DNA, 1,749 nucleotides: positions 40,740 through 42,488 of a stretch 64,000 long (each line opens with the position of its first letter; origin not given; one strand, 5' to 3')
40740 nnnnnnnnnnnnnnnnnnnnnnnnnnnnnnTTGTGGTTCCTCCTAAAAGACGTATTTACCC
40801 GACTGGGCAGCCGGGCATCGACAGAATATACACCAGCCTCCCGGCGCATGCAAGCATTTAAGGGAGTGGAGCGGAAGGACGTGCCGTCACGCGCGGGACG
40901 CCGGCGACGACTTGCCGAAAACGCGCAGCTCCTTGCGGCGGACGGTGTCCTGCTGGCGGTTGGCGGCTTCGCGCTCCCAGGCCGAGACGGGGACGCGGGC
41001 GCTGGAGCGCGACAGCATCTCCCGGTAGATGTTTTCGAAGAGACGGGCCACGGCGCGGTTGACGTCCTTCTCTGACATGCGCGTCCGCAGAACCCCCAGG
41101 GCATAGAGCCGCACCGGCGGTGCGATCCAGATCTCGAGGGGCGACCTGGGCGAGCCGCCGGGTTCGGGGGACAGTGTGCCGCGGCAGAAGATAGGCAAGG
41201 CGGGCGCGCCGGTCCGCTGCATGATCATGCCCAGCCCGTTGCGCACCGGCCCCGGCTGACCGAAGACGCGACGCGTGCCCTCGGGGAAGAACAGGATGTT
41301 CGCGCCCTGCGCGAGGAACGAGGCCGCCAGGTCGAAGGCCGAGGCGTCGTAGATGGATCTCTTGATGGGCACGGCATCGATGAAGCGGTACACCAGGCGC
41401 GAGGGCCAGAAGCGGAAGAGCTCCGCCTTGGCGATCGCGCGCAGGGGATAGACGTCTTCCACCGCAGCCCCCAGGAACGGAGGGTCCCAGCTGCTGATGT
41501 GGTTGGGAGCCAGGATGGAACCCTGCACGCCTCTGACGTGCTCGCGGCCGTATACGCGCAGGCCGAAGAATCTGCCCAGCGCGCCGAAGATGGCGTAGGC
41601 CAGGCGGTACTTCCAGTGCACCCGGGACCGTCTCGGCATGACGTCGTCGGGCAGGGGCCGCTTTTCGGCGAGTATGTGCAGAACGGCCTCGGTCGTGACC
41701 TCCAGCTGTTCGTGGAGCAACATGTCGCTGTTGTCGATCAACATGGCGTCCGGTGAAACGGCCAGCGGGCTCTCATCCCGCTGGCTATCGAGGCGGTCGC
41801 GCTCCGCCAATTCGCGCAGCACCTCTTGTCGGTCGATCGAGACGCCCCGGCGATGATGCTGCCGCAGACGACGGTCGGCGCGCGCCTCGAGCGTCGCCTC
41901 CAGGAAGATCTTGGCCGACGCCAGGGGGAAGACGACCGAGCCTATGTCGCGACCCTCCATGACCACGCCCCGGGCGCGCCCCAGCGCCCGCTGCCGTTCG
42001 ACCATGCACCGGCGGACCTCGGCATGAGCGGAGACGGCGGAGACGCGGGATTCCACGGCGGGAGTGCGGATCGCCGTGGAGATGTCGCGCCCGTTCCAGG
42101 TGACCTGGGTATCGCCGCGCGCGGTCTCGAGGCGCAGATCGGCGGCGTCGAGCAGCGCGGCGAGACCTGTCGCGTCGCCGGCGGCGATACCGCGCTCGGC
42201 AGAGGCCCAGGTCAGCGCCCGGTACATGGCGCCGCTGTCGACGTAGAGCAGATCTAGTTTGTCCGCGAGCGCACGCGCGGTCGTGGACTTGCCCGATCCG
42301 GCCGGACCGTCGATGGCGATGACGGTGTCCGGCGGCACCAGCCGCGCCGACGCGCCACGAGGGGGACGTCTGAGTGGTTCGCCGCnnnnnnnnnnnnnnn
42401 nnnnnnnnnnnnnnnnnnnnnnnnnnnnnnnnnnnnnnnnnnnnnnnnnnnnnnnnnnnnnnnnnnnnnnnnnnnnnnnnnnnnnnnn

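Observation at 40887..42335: Apparent cmk-plsC gene fusion (CMP kinase joined to lysophosphatidate acyltransferase)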

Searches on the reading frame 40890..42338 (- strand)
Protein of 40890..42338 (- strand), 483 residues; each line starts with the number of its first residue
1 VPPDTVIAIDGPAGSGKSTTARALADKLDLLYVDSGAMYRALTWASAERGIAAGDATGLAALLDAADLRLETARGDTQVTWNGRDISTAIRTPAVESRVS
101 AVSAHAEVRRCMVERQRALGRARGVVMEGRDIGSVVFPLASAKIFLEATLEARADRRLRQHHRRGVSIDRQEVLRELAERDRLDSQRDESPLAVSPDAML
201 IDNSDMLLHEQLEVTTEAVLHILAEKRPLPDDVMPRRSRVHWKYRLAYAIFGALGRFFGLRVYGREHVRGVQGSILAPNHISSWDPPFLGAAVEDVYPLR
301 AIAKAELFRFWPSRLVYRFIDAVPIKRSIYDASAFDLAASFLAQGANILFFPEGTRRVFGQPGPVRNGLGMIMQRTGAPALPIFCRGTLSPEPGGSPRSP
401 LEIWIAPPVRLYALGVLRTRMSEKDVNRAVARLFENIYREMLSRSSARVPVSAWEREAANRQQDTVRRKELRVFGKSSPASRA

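Call 4: search_protein_families(library=pfam, proteins=[window:40890-42335:-], max_evalue=0.01)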
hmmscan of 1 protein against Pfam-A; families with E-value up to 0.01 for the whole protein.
window:40890-42335:- (482 aa): 8 families
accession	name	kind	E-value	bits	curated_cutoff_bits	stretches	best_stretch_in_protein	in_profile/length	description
PF02224.24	Cytidylate_kin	-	1.2e-63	215.1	26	1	6-216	1-207/211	Cytidylate kinase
PF01553.26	Acyltransferase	-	3.6e-20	72.6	23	1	259-384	2-131/132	Acyltransferase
PF13189.12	Cytidylate_kin2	-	1.9e-05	25.4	28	1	5-182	1-149/176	Cytidylate kinase-like family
PF13238.12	AAA_18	-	0.00012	23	29.4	1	6-158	1-110/128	AAA domain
PF13207.12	AAA_17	-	0.00024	21.9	27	0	10-41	2-33/136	AAA domain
PF13401.12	AAA_22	-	0.0024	18.6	27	0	4-28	6-30/130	AAA domain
PF13671.12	AAA_33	-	0.0055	17.5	27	1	5-49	1-45/143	AAA domain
PF00005.33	ABC_tran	-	0.0066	17.5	25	0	2-29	10-37/137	ABC transporter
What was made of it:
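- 41661..42323 (-): Cytidylate kinase domain, residues 6-226, ending in helix 208-226. Pfam PF02224 E 1.2e-63 (call 4).
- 41187..41564 (-): Acyltransferase (LPLAT/PlsC) core, residues 259-384. Pfam PF01553 scores 72.6 bits against a cutoff of 23 (call 4).
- On Cytidylate kinase type 1 (TIGR00017 / PF02224): Pfam scores 215.1 against 26 (call 4).
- On PlsC / LPLAT acyltransferase (PF01553): 72.6 bits against 23 (call 4).
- Checked: Pfam finds Cytidylate_kin at residues 6-216 (E 1.2e-63) and Acyltransferase PF01553 at residues 259-384 (E 3.6e-20) in the same polypeptide (call 4).
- The acyltransferase half passes the Pfam cutoff (call 4).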

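Call 5: search_protein_families(library=ncbifam, proteins=[window:40890-42335:-], max_evalue=0.01)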
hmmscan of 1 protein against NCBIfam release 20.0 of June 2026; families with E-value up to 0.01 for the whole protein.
window:40890-42335:- (482 aa): 22 families
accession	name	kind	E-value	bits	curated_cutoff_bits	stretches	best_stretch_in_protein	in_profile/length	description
NF010004.0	PRK13477.1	equivalog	2.5e-66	224.2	524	1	4-209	286-494/514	bifunctional pantoate--beta-alanine ligase/(d)CMP kinase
TIGR00017.1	cmk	equivalog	3.5e-65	219.7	135.55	1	5-214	4-213/217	(d)CMP kinase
NF008816.0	PRK11860.1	equivalog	4.4e-50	170.5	943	1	5-224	445-656/662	bifunctional 3-phosphoshikimate 1-carboxyvinyltransferase/cytidylate kinase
NF007071.0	PRK09518.1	equivalog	8.3e-47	160.1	953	1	5-216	6-223/706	bifunctional cytidylate kinase/GTPase Der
TIGR00530.1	AGP_acyltrn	subfamily_domain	5.4e-17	61.8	102.95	1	260-384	5-129/130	1-acylglycerol-3-phosphate O-acyltransferase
TIGR02173.1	cyt_kin_arch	equivalog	2.6e-11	43.8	102.1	2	104-194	54-140/169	(d)CMP kinase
NF006386.0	PRK08633.1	equivalog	8.6e-11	40.3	1221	1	252-386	422-553/1147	acyl-[ACP]--phospholipid O-acyltransferase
NF005291.0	PRK06814.1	equivalog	2.7e-07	28.9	1349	1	253-387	435-566/1140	acyl-[ACP]--phospholipid O-acyltransferase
NF040667.1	hom_kin_desulfo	exception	3.5e-05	23.7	197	1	6-41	3-38/163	homoserine kinase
NF005959.0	PRK08043.1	equivalog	6.3e-05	21.4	886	1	252-387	8-140/719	bifunctional acyl-ACP--phospholipid O-acyltransferase/long-chain-fatty-acid--ACP ligase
NF001385.0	PRK00279.2-3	equivalog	0.0001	22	315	1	5-46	6-47/213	adenylate kinase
NF001387.0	PRK00279.2-5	equivalog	0.00013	21.7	373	1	6-41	3-38/224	adenylate kinase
NF003456.0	PRK05057.1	equivalog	0.00018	21.5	195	0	7-36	8-37/173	shikimate kinase AroK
TIGR01351.1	adk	subfamily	0.00084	19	168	1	8-50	4-46/212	adenylate kinase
NF001381.0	PRK00279.1-3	equivalog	0.0011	18.8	187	1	7-53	4-50/188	adenylate kinase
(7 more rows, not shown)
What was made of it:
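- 41661..42323 (-): TIGR00017 scores 219.7 bits against a cutoff of 135.55 (call 5).
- On Cytidylate kinase type 1 (TIGR00017 / PF02224): 219.7 bits against 135.55 (call 5).
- On 1-acylglycerol-3-phosphate O-acyltransferase subfamily (TIGR00530 AGP_acyltrn): 61.8 bits against 102.95 (call 5).
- The Cmk half passes the curated equivalog cutoff, 219.7 against 135.55 bits (call 5). The acyltransferase half scores below the curated cutoff of the AGP_acyltrn model TIGR00530, 61.8 against 102.95 bits (call 5). It gives weaker matches to Aas-type and OlsA-type models (call 5). The best family match is AGP_acyltrn (E 5e-17), well ahead of Aas (E 9e-11) and OlsA (E 3e-3) (call 5).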

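Call 6: find_homologous_proteins(query=window:40890-42338:-, max_evalue=1e-10)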
Query window:40890-42338:- (483 aa): 1867 proteins with E <= 1e-10 among 8000 candidates; the best 120 are listed.
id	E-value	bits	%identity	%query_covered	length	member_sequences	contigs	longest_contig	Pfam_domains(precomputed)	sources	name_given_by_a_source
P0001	0.0e+0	1062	100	100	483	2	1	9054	PF02224.25,PF01553.27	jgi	-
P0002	4.6e-256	868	80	100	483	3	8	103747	PF02224.25,PF01553.27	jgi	-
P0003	9.5e-241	817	77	100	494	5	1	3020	PF02224.25,PF13207.13,PF13238.13,PF01553.27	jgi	-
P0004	6.3e-230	782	76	100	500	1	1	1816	PF02224.25,PF01553.27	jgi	jgi:cytidylate kinase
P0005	5.5e-217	739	70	99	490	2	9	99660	PF02224.25,PF13207.13,PF13238.13,PF01553.27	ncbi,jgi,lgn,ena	-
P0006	1.2e-212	725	68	98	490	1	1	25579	PF02224.25,PF13238.13,PF01553.27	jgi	jgi:CMP/dCMP kinase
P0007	4.3e-209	713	69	100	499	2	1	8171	PF02224.25,PF13207.13,PF13189.13,PF13238.13,PF01553.27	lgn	-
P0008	2.6e-205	701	68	98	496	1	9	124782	PF02224.25,PF13207.13,PF13189.13,PF13238.13,PF01553.27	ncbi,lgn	-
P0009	1.0e-193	662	64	100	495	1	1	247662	PF02224.25,PF13207.13,PF13238.13,PF01553.27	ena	-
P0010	4.2e-192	657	65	98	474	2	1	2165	PF02224.25,PF13238.13,PF01553.27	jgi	jgi:cytidylate kinase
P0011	3.2e-190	651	63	99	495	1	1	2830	PF02224.25,PF13238.13,PF01553.27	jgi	jgi:cytidylate kinase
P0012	2.4e-187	641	63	99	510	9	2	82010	PF02224.25,PF01553.27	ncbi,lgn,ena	-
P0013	5.1e-187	640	63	99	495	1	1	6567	PF02224.25,PF13207.13,PF13189.13,PF13238.13,PF01553.27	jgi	jgi:CMP/dCMP kinase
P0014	5.5e-186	637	62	99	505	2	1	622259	PF02224.25,PF13207.13,PF13189.13,PF13238.13,PF01553.27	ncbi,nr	ncbi:MAG: (d)CMP kinase [bacterium]|nr:(d)CMP kinase [bacterium]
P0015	4.9e-185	634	63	99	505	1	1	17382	PF02224.25,PF13207.13,PF13238.13,PF01553.27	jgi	-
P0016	6.2e-185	633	63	99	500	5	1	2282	PF02224.25,PF13238.13,PF01553.27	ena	-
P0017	2.3e-184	632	63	98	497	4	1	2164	PF02224.25,PF13238.13,PF01553.27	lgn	-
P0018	1.6e-182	625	63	98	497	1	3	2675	PF02224.25,PF13207.13,PF01553.27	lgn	-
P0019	2.3e-182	625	61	99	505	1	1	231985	PF02224.25,PF13207.13,PF13189.13,PF13238.13,PF01553.27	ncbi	-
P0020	4.6e-181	621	77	74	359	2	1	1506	PF02224.25,PF01553.27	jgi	-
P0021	1.1e-180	619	59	99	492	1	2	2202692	PF02224.25,PF13207.13,PF13189.13,PF13238.13,PF01553.27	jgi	jgi:CMP/dCMP kinase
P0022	1.3e-179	616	60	99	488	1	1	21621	PF02224.25,PF13189.13,PF13238.13,PF01553.27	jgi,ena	-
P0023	1.8e-178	612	59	99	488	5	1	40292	PF02224.25,PF13238.13,PF01553.27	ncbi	-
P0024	1.0e-177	610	59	100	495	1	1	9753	PF02224.25,PF13189.13,PF13238.13,PF01553.27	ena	-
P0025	1.6e-176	606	58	98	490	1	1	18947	PF02224.25,PF13207.13,PF13189.13,PF13238.13,PF01553.27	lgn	-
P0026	2.8e-176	605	58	98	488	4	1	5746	PF02224.25,PF13189.13,PF13238.13,PF01553.27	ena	-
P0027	5.0e-176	604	60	99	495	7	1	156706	PF00005.34,PF02224.25,PF13189.13,PF13238.13,PF01553.27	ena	-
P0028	1.3e-173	596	61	97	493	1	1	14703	PF02224.25,PF13671.13,PF13207.13,PF13238.13,PF01553.27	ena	-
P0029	3.1e-172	592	68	82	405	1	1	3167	PF02224.25,PF13207.13,PF13189.13,PF13238.13,PF01553.27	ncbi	-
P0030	8.4e-171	587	60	98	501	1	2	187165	PF02224.25,PF13207.13,PF13189.13,PF01553.27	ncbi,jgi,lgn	-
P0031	8.8e-170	583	58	98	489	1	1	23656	PF02224.25,PF13189.13,PF13238.13,PF01553.27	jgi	-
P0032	1.8e-169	583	58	98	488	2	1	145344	PF02224.25,PF13189.13,PF01553.27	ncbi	-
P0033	1.2e-168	580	58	99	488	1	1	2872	PF02224.25,PF13238.13,PF01553.27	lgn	-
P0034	3.4e-168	578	59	98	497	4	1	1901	PF02224.25,PF13207.13,PF13189.13,PF13238.13,PF01553.27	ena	-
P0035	1.3e-160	553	57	99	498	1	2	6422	PF02224.25,PF13207.13,PF13189.13,PF01553.27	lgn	-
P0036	4.9e-160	551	57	96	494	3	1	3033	PF02224.25,PF13207.13,PF13189.13,PF01553.27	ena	-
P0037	6.9e-158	544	56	98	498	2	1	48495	PF02224.25,PF13189.13,PF01553.27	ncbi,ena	-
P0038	9.3e-155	534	53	99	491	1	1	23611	PF02224.25,PF13189.13,PF01553.27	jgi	jgi:cytidylate kinase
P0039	1.9e-154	533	56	98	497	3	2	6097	PF02224.25,PF01553.27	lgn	-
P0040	2.0e-154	533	52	98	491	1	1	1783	PF02224.25,PF13189.13,PF01553.27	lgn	-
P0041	3.7e-152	525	53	98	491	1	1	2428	PF02224.25,PF13189.13,PF01553.27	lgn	-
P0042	9.1e-152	524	53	98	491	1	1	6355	PF02224.25,PF13189.13,PF01553.27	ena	-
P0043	1.3e-151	524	55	98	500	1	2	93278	PF02224.25,PF01553.27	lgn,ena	-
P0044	1.5e-151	523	53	99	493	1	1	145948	PF02224.25,PF01553.27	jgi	-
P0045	1.7e-151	523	55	99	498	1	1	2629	PF02224.25,PF13238.13,PF01553.27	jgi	jgi:cytidylate kinase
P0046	2.9e-151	522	52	98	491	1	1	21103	PF02224.25,PF13189.13,PF01553.27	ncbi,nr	ncbi:MAG: (d)CMP kinase [Candidatus Krumholzibacteria bacterium]|nr:(d)CMP kinase [Candidatus Krumho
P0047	4.0e-151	522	53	98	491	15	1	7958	PF02224.25,PF13189.13,PF01553.27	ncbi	-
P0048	7.5e-151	521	56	98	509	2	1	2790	PF02224.25,PF13238.13,PF01553.27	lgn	-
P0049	7.6e-151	521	52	98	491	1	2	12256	PF02224.25,PF01553.27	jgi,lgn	-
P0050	2.0e-150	520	53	98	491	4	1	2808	PF02224.25,PF13189.13,PF01553.27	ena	-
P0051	2.4e-150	519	52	99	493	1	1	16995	PF02224.25,PF13207.13,PF13189.13,PF01553.27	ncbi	-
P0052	5.1e-150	518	52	98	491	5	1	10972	PF02224.25,PF13189.13,PF01553.27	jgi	-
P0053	1.6e-149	517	54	99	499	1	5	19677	PF02224.25,PF13207.13,PF13189.13,PF13238.13,PF01553.27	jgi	jgi:cytidylate kinase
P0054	2.0e-149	516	53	99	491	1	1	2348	PF02224.25,PF01553.27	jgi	jgi:cytidylate kinase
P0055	2.9e-149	516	56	94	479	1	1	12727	PF02224.25,PF13207.13,PF01553.27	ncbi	-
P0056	3.2e-149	516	52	98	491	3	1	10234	PF02224.25,PF13189.13,PF01553.27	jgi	jgi:cytidylate kinase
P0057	4.1e-149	515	52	98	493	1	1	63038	PF02224.25,PF13189.13,PF01553.27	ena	-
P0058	1.4e-148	514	54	99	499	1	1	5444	PF02224.25,PF13189.13,PF01553.27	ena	-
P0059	2.8e-148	513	52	98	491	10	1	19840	PF02224.25,PF13189.13,PF01553.27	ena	-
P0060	2.8e-148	513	56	99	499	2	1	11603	PF02224.25,PF13207.13,PF13189.13,PF13238.13,PF01553.27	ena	-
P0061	4.5e-148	512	52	98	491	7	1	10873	PF02224.25,PF13189.13,PF13238.13,PF01553.27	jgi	jgi:cytidylate kinase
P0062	5.5e-148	512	52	98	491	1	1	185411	PF02224.25,PF13189.13,PF01553.27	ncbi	ncbi:MAG: (d)CMP kinase [Candidatus Krumholzibacteriota bacterium]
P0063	5.6e-148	512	52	98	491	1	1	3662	PF02224.25,PF13189.13,PF01553.27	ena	-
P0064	8.3e-148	511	53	99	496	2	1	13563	PF02224.25,PF13207.13,PF13238.13,PF01553.27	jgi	-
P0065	1.1e-147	511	54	98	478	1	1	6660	PF02224.25,PF01553.27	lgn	-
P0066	1.1e-147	511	56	100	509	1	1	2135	PF02224.25,PF01553.27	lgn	-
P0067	3.6e-147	509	54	100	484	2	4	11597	PF02224.25,PF13207.13,PF13189.13,PF13238.13,PF01553.27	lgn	-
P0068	5.0e-147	508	54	98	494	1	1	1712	PF02224.25,PF01553.27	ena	-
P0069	6.3e-147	508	55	99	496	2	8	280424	PF02224.25,PF01553.27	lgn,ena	-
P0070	8.2e-147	508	54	99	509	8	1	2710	PF02224.25,PF01553.27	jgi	-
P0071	9.9e-147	508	52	100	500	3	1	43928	PF02224.25,PF01553.27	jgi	-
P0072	1.3e-146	507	52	99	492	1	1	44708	PF02224.25,PF13189.13,PF01553.27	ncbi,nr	ncbi:(d)CMP kinase [bacterium]|nr:(d)CMP kinase [bacterium]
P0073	1.4e-146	507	53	100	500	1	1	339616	PF02224.25,PF01553.27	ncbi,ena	-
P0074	2.0e-146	507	52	98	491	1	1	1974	PF02224.25,PF13189.13,PF01553.27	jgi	jgi:cytidylate kinase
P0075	2.7e-146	506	55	99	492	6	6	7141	PF02224.25,PF13238.13,PF01553.27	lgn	-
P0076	2.8e-146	506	53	100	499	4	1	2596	PF02224.25,PF13189.13,PF01553.27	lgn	-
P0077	3.6e-146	506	52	99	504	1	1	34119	PF02224.25,PF13189.13,PF01553.27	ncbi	-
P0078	4.2e-146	505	52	98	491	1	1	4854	PF02224.25,PF13189.13,PF01553.27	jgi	-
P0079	6.1e-146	505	52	100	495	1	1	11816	PF02224.25,PF13189.13,PF01553.27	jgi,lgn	-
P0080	1.2e-145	504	52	99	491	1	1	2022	PF02224.25,PF13207.13,PF13189.13,PF01553.27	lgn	-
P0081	1.4e-145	504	52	98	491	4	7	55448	PF02224.25,PF13189.13,PF01553.27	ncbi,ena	-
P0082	3.8e-145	502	52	98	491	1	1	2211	PF02224.25,PF01553.27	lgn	-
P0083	6.8e-145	501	53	98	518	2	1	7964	PF02224.25,PF01553.27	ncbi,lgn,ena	-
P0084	7.4e-145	501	51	98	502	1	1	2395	PF02224.25,PF01553.27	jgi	jgi:cytidylate kinase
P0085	1.1e-144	501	54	100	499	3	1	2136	PF02224.25,PF13207.13,PF01553.27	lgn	-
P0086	1.7e-144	500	52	98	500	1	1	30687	PF02224.25,PF13189.13,PF13238.13,PF01553.27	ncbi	ncbi:MAG: (d)CMP kinase [bacterium]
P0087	2.7e-144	499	53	98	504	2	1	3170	PF02224.25,PF13189.13,PF01553.27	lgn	-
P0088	2.7e-144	499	52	99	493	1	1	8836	PF02224.25,PF13189.13,PF01553.27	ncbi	-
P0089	3.7e-144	499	51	98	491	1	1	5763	PF02224.25,PF13207.13,PF13189.13,PF01553.27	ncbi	-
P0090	8.9e-144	498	52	99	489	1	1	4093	PF02224.25,PF13189.13,PF01553.27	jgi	jgi:cytidylate kinase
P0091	1.2e-143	497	70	64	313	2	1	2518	PF02224.25,PF01553.27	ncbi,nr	ncbi:1-acyl-sn-glycerol-3-phosphate acyltransferase, partial [bacterium]|nr:1-acyl-sn-glycerol-3-pho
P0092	2.7e-143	496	54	96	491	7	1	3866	PF02224.25,PF13207.13,PF13189.13,PF13238.13,PF01553.27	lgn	-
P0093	5.2e-143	495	53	98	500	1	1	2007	PF02224.25,PF01553.27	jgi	-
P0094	5.6e-143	495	51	98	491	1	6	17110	PF02224.25,PF13189.13,PF01553.27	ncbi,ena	-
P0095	1.1e-142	494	50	98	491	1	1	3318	PF02224.25,PF01553.27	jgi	-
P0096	1.2e-142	494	53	98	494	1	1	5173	PF02224.25,PF01553.27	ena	-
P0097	1.3e-142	494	50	99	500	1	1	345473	PF02224.25,PF13238.13,PF01553.27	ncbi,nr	ncbi:MAG: (d)CMP kinase [bacterium]|nr:(d)CMP kinase [bacterium]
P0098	4.1e-142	492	52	99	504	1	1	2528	PF02224.25,PF13189.13,PF01553.27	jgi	jgi:cytidylate kinase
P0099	4.3e-142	492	51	99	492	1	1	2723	PF02224.25,PF01553.27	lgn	-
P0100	7.1e-142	491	51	100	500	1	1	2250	PF02224.25,PF01553.27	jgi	jgi:cytidylate kinase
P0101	1.2e-141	491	52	99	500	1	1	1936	PF02224.25,PF13189.13,PF01553.27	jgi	jgi:cytidylate kinase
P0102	2.2e-141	490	50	99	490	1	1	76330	PF02224.25,PF01553.27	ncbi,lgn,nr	ncbi:MAG: (d)CMP kinase [Gemmatimonadales bacterium]|nr:(d)CMP kinase [Gemmatimonadales bacterium]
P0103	3.2e-141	489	51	98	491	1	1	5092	PF02224.25,PF13189.13,PF13238.13,PF01553.27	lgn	-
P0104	4.0e-141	489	51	99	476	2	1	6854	PF02224.25,PF13189.13,PF01553.27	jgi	jgi:cytidylate kinase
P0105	5.5e-141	489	50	99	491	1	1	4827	PF02224.25,PF01553.27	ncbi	-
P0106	7.7e-141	488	52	98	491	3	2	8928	PF02224.25,PF13189.13,PF01553.27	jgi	jgi:cytidylate kinase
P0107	8.0e-141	488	52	99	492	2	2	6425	PF02224.25,PF13189.13,PF01553.27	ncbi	-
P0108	1.1e-140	488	50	98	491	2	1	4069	PF02224.25,PF13207.13,PF13189.13,PF13238.13,PF01553.27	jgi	jgi:cytidylate kinase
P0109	1.1e-140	488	51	98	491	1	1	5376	PF02224.25,PF13189.13,PF13238.13,PF01553.27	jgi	jgi:cytidylate kinase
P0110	1.2e-140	487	51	98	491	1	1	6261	PF02224.25,PF13189.13,PF01553.27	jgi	jgi:cytidylate kinase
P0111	2.5e-140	486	50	98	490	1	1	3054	PF02224.25,PF13207.13,PF13189.13,PF01553.27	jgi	jgi:cytidylate kinase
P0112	2.9e-140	486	50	98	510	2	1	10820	PF02224.25,PF13207.13,PF13189.13,PF13238.13,PF01553.27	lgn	-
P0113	3.2e-140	486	50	98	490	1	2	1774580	PF02224.25,PF01553.27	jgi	jgi:CMP/dCMP kinase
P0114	3.5e-140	486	51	98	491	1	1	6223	PF02224.25,PF13189.13,PF01553.27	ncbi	-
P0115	1.1e-139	484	51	98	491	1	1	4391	PF02224.25,PF13189.13,PF01553.27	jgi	-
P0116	1.6e-139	484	51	98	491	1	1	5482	PF02224.25,PF13207.13,PF01553.27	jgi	jgi:cytidylate kinase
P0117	1.8e-139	484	52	99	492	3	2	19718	PF02224.25,PF13238.13,PF01553.27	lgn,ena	-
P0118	3.9e-139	482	54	98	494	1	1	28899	PF02224.25,PF13207.13,PF13189.13,PF13238.13,PF01553.27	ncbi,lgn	-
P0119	4.8e-139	482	50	99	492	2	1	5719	PF02224.25,PF13207.13,PF13189.13,PF13238.13,PF01553.27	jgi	-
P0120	6.7e-139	482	51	98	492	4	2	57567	PF02224.25,PF13189.13,PF01553.27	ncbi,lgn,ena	-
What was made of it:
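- On Cmk-PlsC fusion clade (this protein's own family; not a curated family): All 120 listed hits carry PF02224 and PF01553; most are 474-520 aa with 94-100% query coverage, three are truncated fragments (call 6).
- All 120 listed homologues, at 50-100% identity, carry both domains (call 6). All 120 listed homologues, down to 50% identity, keep the single frame (call 6). Within this clade the fusion is retained down to 50% identity (call 6).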
